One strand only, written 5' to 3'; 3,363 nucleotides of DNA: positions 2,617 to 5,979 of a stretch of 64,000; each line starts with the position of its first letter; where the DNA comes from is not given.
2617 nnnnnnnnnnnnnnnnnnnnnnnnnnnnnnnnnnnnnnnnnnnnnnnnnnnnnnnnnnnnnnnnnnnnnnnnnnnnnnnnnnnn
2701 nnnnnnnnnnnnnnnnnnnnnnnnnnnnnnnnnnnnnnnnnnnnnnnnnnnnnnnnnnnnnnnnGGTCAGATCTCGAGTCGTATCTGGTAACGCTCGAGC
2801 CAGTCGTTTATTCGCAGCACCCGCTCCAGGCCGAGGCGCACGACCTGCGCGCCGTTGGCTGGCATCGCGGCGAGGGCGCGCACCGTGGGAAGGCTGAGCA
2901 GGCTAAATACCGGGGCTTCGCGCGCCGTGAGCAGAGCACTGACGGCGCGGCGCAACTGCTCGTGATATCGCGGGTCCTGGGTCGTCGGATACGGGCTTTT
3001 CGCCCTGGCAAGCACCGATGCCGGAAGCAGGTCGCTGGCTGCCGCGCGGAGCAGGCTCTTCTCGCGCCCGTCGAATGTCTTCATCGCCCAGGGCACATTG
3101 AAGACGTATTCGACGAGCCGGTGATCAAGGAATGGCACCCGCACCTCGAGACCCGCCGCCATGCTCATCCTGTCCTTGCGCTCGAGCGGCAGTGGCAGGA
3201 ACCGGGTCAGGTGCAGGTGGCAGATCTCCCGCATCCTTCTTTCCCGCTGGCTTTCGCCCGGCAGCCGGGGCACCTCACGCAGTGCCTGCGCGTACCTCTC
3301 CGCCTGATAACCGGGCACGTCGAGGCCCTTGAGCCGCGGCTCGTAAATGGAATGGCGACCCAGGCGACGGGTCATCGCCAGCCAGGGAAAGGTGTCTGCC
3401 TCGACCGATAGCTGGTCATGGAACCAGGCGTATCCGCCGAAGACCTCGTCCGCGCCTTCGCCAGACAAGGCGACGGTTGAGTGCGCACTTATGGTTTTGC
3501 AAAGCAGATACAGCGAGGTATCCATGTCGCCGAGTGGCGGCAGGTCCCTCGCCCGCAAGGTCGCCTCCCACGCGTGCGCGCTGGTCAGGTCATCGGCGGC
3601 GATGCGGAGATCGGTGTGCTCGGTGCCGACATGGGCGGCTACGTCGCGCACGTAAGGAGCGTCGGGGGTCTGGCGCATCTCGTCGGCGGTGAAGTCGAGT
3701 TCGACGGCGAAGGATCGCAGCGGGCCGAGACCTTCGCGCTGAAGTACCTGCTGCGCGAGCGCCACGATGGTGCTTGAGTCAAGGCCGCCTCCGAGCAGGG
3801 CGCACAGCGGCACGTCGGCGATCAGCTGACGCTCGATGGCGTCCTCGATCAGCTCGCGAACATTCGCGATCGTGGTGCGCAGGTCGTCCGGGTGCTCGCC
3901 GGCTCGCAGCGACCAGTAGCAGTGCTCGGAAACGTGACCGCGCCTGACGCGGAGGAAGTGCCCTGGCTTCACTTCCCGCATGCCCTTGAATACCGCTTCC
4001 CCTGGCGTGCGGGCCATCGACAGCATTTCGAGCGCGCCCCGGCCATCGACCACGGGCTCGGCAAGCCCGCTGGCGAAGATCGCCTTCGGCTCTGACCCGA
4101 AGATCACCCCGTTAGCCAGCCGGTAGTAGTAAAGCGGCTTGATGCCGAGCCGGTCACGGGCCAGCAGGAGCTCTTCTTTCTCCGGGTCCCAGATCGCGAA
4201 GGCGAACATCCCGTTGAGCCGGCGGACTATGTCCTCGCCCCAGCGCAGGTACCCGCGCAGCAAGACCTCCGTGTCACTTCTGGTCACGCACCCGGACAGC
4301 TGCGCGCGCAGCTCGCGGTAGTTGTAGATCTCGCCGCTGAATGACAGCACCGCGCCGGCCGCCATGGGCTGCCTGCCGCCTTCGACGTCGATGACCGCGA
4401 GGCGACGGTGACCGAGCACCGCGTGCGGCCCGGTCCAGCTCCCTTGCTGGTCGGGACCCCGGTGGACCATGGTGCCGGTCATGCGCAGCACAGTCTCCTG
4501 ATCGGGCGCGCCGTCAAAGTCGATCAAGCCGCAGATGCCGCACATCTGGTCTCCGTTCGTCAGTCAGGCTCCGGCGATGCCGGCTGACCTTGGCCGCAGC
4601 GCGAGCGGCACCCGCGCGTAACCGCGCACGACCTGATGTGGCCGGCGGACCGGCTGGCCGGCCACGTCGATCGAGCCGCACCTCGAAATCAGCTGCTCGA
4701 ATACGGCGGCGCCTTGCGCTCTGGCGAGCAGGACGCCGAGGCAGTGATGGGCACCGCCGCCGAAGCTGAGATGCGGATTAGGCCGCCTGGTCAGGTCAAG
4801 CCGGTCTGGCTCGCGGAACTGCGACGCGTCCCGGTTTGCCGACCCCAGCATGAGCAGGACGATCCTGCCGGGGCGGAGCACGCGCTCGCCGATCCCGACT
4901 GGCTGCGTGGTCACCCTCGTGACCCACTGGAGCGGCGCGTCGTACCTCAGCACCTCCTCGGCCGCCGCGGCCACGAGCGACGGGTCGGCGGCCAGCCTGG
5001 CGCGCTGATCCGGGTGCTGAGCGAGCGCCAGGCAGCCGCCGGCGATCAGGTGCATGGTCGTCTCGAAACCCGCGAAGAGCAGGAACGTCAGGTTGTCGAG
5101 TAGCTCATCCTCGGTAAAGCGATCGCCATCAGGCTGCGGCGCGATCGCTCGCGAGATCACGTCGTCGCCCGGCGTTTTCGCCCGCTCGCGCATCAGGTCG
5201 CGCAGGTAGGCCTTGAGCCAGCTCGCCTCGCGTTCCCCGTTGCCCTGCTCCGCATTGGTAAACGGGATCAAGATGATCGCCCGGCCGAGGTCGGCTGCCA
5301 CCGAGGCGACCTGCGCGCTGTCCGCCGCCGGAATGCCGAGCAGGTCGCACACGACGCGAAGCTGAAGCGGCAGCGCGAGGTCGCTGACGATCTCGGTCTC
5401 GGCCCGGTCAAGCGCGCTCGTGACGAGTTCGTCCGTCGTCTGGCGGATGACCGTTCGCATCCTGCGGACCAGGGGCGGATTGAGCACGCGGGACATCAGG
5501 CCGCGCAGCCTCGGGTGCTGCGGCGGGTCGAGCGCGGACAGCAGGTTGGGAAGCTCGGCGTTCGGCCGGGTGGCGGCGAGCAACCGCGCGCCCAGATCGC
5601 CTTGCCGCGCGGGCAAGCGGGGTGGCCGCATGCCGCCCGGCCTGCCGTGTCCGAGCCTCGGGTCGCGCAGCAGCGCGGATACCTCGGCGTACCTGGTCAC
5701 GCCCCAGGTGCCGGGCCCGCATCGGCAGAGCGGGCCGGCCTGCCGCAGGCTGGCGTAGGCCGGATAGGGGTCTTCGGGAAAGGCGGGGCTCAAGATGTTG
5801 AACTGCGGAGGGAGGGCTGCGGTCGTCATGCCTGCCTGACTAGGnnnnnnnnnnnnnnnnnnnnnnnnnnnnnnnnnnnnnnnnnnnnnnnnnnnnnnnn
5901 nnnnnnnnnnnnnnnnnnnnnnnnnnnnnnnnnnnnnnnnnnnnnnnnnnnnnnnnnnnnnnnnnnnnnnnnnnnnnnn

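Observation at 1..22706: Pyochelin/coelibactin-type aryl-thiazoline NRPS cluster with an unusual tailoring set that includes a tryptophan 2,3-dioxygenase.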

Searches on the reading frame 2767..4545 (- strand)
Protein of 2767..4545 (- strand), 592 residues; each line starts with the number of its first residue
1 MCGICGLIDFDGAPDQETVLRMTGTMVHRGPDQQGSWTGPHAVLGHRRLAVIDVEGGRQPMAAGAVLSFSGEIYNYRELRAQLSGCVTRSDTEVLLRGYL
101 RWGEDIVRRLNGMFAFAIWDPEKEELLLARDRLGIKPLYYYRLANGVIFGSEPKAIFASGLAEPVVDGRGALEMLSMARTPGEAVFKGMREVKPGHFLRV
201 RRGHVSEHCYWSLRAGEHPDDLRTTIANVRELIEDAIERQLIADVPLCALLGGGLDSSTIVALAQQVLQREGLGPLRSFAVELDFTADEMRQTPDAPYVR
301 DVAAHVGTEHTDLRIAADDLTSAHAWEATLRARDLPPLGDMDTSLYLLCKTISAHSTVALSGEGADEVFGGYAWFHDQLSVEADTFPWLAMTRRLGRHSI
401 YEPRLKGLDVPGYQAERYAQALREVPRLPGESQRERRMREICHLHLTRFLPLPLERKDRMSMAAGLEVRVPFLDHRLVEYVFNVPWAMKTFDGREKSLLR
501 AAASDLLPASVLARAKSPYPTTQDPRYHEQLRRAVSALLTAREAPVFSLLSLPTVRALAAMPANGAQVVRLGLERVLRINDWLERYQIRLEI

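Call 5: search_protein_families(library=pfam, proteins=[window:2767-4545:-])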
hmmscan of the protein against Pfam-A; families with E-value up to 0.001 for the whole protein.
window:2767-4545:- (592 aa): 4 families
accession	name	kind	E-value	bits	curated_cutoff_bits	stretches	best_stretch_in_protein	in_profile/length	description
PF00733.27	Asn_synthase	-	3.9e-96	323.2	21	1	229-584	2-354/354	Asparagine synthase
PF13537.11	GATase_7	-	1.1e-40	138.9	25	1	46-157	1-122/123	Glutamine amidotransferase domain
PF13522.11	GATase_6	-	2e-36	125.3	27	1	31-152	1-130/130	Glutamine amidotransferase domain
PF12481.13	DUF3700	-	0.00033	20.6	27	1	104-157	123-176/228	Aluminium induced protein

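Call 22: search_protein_families(library=ncbifam, proteins=[window:2767-4545:-], max_evalue=0.00001)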
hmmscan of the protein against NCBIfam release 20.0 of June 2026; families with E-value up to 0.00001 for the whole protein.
window:2767-4545:- (592 aa): 6 families
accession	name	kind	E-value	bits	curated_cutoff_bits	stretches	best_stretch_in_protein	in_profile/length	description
TIGR01536.1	asn_synth_AEB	equivalog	3.7e-143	478.2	267.1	1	2-519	1-517/517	asparagine synthase (glutamine-hydrolyzing)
TIGR03104.1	trio_amidotrans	equivalog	8.9e-106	354.4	570.1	1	1-563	1-565/589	N-acetylglutaminylglutamine amidotransferase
TIGR03108.1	eps_aminotran_1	hypoth_equivalog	3.1e-102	343.3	816.9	2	1-375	1-377/628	XrtA/PEP-CTERM system amidotransferase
NF006949.0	PRK09431.1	equivalog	2.5e-91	306.9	499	3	1-157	1-166/554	asparagine synthase B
NF033535.1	lass_lactam_cya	exception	1.2e-61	209.2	525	2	1-377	1-385/668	lasso peptide isopeptide bond-forming cyclase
NF033561.1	macrolact_Ik_Al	subfamily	1.2e-25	90.1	300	2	105-369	74-331/561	albusnodin/ikarugamycin family macrolactam cyclase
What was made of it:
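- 2767..4545 (-): Glutamine-dependent asparagine synthetase homolog (AsnB); possible amidating enzyme. TIGR01536 scores 478 bits against a cut-off of 267 (call 22).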

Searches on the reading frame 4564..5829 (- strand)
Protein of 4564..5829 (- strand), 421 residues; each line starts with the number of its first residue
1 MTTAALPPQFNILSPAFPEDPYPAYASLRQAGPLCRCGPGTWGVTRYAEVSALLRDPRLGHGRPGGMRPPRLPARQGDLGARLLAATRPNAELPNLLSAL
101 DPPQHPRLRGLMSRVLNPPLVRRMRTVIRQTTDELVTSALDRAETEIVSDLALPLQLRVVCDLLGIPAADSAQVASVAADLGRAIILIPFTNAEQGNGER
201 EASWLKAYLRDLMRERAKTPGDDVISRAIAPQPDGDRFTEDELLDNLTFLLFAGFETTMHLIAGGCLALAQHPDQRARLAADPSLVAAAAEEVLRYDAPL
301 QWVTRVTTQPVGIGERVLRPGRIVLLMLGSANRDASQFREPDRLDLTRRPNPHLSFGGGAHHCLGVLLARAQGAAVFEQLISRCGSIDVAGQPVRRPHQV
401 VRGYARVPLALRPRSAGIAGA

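Call 5: search_protein_families(library=pfam, proteins=[window:4564-5829:-])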
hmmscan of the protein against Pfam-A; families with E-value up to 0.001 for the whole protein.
window:4564-5829:- (421 aa): 1 family
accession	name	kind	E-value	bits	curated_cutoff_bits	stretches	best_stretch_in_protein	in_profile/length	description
PF00067.27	p450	-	5.5e-17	62.1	22.8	1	224-384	241-432/462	Cytochrome P450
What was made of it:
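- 4564..5829 (-): Cytochrome P450 a. Pfam p450 (call 5).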

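Call 22: search_protein_families(library=ncbifam, proteins=[window:4564-5829:-], max_evalue=0.00001)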
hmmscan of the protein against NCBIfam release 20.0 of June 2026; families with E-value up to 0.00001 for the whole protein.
window:4564-5829:- (421 aa): 8 families
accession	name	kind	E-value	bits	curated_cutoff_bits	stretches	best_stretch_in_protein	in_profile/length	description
NF045816.1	PentlenlactSyn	equivalog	8.3e-54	182.8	700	1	24-410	18-395/396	pentalenolactone synthase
TIGR04515.1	P450_rel_GT_act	subfamily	1.2e-47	163.2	343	1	16-410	28-386/386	P450-derived glycosyltransferase activator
TIGR04458.1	CYP450_TxtE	equivalog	2e-45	155.1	500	1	15-412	7-403/403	4-nitrotryptophan synthase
NF041177.1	Cyp119_Thmprot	equivalog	4.6e-43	147.4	680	1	100-409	71-364/368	cytochrome P450 Cyp119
TIGR04538.1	P450_cycloAA_1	subfamily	1.8e-41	142.3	500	1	114-390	86-372/395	cytochrome P450, cyclodipeptide synthase-associated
NF041802.1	P450_SolI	exception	1.4e-32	112.7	850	1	99-407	111-418/424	solanimycin biosynthesis cytochrome P450 SolI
NF050147.1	aminopyruv_ApyO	equivalog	4.2e-15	55.3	525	1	97-383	80-392/444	RiPP biosynthesis cytochrome P450 ApyO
NF045812.1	PentlenOxigase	equivalog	1.3e-06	27.6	800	0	218-384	216-409/444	pentalenene oxygenase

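Call 30: search_solved_structures(query=window:4564-5829:-, max_evalue=1e-20)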
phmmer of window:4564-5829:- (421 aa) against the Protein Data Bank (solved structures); distinct sequences matched with E-value up to 1e-20: 392 (the best 60 are shown).
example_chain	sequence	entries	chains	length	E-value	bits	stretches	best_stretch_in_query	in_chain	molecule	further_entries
8yhn_A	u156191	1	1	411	1.2e-73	251.7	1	4-411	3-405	Cytochrome P450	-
8vxi_A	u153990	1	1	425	3.7e-68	233.7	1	36-416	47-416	CYP125MRCA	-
8vxg_A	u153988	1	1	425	4.4e-67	230.1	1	35-416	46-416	CYP125MRCA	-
3r9b_A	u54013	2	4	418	7.3e-66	226.1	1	11-411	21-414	CYTOCHROME P450 164A2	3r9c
8w6z_A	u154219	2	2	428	7.3e-60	206.3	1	12-411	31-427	Cytochrome P450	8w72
3a4z_A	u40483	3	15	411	1.4e-59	205.4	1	8-416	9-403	Vitamin D hydroxylase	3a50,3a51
5gnl_A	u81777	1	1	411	2e-59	204.8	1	8-416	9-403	Vitamin D(3) 25-hydroxylase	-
3a4g_A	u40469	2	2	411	2.5e-59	204.5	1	8-416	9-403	Vitamin D hydroxylase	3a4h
5gnm_A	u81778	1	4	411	4.3e-59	203.8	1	8-416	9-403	Vitamin D(3) 25-hydroxylase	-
3vrm_A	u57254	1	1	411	4.7e-59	203.7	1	8-416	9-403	Vitamin D(3) 25-hydroxylase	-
3ejb_B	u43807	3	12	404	7.8e-58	199.6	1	14-395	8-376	Biotin biosynthesis cytochrome P450-like enzyme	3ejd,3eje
6gmf_A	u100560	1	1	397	1.8e-57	198.4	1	10-410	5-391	Putative cytochrome P450 hydroxylase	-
1egy_A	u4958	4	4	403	2.2e-56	194.8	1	13-409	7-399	CYTOCHROME P450ERYF | CYTOCHROME P450 107A1 | CYTOCHROME P450 ERYF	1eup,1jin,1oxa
9cjg_A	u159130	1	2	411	1.6e-55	192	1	12-410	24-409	Cytochrome P450-G9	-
6gk5_A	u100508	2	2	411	2.3e-55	191.5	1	12-410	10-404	Cytochrome P450 CYP267B1 protein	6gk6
5cje_A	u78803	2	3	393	8.2e-55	189.7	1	16-409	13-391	Cytochrome P450 hydroxylase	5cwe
1jip_A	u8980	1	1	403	2.1e-54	188.3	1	13-409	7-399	CYTOCHROME P450 107A1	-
7wex_A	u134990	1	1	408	2.7e-54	187.9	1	7-409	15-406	Cytochrome P450 hydroxylase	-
1jio_A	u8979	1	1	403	3.3e-54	187.7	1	13-409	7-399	CYTOCHROME P450 107A1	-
6m4s_A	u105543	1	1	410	1.1e-52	182.6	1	10-402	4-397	Cytochrome P450 hydroxylase sb21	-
8gue_A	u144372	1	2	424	1.2e-52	182.5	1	3-417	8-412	Cytochrome P450 monooxygenase PikC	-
7xbm_A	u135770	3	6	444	1.5e-52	182.3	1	3-417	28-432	Cytochrome P450 monooxygenase PikC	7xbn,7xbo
2bvj_A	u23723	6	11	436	2.1e-52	181.7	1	3-417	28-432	CYTOCHROME P450 MONOOXYGENASE | CYTOCHROME P450 HYDROXYLASE PIKC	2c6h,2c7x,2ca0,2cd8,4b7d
2whw_A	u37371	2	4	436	2.6e-52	181.4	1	3-417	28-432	CYTOCHROME P450 MONOOXYGENASE | CYTOCHROME P450 HYDROXYLASE PIKC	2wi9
2vz7_A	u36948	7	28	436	2.6e-52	181.4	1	3-417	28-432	CYTOCHROME P450 MONOOXYGENASE | CYTOCHROME P450 HYDROXYLASE PIKC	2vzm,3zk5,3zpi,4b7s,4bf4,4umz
9v2t_A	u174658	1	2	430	5.4e-52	180.4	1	7-393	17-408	Cytochrome P450 monooxygenase CYP107Z12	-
5li6_A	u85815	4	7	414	7.8e-52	179.9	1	38-390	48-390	Putative cytochrome P450 126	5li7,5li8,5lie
2fr7_A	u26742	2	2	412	1.3e-51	179.2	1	19-413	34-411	putative cytochrome P450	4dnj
8hgb_A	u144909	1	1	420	2.7e-51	178.1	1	14-413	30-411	Cytochrome P450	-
7tnf_A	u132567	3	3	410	8.3e-51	176.5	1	14-413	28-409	Cytochrome P450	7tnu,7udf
8ws4_A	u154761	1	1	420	1.4e-50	175.8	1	14-413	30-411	Cytochrome P450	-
9dxw_A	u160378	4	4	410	1.9e-50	175.3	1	14-413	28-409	Cytochrome P450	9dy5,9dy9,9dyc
2wm4_A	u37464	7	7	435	2.1e-50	175.2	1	91-409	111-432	PUTATIVE CYTOCHROME P450 124 | Methyl-branched lipid omega-hydroxylase | CYP124 in complex with inhibitor carbethoxyhexyl imidazole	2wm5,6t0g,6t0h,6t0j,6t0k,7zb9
5ofq_A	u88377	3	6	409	2.2e-50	175.1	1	88-395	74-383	Cytochrome P450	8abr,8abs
8hgc_A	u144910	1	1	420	2.3e-50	175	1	14-413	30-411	Cytochrome P450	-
5kdb_A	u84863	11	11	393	2.7e-50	174.8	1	15-413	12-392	Cytochrome P450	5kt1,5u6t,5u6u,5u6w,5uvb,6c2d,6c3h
4dnz_A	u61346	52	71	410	3.2e-50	174.5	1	14-413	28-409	Cytochrome P450 | CYP199A4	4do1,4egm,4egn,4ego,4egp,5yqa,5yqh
7n60_A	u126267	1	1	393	3.9e-50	174.3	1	15-413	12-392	Cytochrome P450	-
8g35_A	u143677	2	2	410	4.2e-50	174.2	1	14-413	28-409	Cytochrome P450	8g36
5kdy_A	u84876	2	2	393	4.6e-50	174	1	15-413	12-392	Cytochrome P450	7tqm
8fjo_A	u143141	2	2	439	1.1e-49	172.8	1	38-411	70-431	Cytochrome P450 124A1, Cyp124A1 | Cytochrome P450 124A1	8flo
9dwr_A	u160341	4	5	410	1.3e-49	172.6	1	14-413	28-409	Cytochrome P450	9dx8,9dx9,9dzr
6cvc_A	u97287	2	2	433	1.3e-49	172.5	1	38-410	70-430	Cytochrome P450 124A1, Cyp124A1 | Cytochrome P450 124A1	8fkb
8gdi_A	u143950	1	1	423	1.4e-49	172.5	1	38-410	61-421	Cytochrome P450 124A1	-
5kdz_A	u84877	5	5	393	1.5e-49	172.3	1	15-413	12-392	Cytochrome P450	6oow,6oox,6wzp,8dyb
4ggv_A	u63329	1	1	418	2.1e-49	171.9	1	93-384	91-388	Cytochrome P450 superfamily protein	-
8vf0_A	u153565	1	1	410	2.2e-49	171.8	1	14-413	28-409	Cytochrome P450 enzyme (CYP199A4)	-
7reh_A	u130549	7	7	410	2.2e-49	171.8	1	14-413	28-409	Cytochrome P450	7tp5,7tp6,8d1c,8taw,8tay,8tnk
8gly_A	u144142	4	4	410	2.2e-49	171.8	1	14-413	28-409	Cytochrome P450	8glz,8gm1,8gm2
7y9o_A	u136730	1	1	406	2.5e-49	171.6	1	97-389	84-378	Cytochrome P450 monooxygenase YjiB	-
4e2p_A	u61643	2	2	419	3.1e-49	171.3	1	91-393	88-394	Cytochrome P450 107B1 (P450CVIIB1)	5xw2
8q5j_A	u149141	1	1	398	5.2e-49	170.6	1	13-410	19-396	Cytochrome P450 107B1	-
4yzr_A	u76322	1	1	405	6.8e-49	170.2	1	41-411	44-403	Polyketide biosynthesis cytochrome P450 PksS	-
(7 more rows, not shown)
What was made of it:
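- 4564..5829 (-): PDB hits are generic (call 30).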
